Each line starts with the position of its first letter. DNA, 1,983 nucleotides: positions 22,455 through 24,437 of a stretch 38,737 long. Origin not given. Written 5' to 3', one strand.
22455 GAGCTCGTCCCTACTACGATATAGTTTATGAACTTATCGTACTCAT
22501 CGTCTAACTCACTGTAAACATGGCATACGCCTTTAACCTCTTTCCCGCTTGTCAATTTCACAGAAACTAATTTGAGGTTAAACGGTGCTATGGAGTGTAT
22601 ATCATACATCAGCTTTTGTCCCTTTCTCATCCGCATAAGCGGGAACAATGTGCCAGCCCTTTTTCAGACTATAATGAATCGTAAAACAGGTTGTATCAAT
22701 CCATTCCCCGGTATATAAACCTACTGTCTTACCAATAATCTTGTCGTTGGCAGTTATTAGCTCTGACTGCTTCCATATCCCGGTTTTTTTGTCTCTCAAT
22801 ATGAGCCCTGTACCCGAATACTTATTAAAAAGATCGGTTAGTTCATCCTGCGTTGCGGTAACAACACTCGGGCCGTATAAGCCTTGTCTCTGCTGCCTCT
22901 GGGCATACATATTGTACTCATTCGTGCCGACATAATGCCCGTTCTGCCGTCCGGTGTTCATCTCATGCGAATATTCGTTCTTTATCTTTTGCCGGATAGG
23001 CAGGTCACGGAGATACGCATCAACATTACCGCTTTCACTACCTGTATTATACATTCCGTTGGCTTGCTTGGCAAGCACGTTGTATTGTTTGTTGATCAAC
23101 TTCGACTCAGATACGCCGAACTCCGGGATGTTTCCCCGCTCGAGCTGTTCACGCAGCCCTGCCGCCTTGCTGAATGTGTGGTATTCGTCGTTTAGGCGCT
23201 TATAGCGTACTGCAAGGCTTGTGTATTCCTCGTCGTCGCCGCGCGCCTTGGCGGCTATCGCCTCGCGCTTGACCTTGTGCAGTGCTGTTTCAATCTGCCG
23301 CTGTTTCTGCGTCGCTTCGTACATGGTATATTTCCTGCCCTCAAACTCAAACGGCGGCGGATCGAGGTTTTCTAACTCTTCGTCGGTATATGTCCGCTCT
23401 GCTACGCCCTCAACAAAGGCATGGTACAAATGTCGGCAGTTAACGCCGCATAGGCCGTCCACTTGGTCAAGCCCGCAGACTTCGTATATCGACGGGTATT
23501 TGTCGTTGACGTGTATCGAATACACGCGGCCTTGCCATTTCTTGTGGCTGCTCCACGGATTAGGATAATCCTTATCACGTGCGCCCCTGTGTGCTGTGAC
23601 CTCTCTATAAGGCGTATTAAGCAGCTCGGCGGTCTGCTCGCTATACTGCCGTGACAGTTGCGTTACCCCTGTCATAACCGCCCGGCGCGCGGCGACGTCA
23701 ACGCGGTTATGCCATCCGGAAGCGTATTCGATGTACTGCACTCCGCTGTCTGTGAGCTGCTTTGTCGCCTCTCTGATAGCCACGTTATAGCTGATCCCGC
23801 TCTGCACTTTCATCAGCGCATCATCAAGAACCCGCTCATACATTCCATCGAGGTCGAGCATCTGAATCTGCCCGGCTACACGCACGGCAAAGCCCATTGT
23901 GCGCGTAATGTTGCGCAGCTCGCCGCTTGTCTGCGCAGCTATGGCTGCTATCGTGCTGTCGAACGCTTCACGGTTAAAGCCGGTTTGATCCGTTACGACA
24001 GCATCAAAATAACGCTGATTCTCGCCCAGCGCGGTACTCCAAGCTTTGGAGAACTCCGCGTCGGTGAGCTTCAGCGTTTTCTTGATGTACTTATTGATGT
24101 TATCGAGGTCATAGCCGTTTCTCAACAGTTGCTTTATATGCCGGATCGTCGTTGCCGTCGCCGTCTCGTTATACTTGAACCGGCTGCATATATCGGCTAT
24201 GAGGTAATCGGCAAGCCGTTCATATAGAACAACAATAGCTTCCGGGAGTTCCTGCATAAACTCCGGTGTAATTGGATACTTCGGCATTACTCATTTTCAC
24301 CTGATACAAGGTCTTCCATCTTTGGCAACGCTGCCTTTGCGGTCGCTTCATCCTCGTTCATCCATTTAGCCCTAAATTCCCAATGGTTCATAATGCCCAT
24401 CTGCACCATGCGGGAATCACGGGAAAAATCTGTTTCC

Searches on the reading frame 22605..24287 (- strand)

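Call 54: search_protein_families(library=phrogs, proteins=[window:22605-24287:-], max_evalue=0.00001)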
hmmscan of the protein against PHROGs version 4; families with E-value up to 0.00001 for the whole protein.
window:22605-24287:- (561 aa): 2 families
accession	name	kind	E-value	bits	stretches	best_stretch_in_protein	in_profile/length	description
phrog_581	-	head and packaging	1e-83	283.3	1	5-556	19-516/564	minor head protein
phrog_19468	-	unknown function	5.7e-13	50.5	1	435-551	36-142/146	-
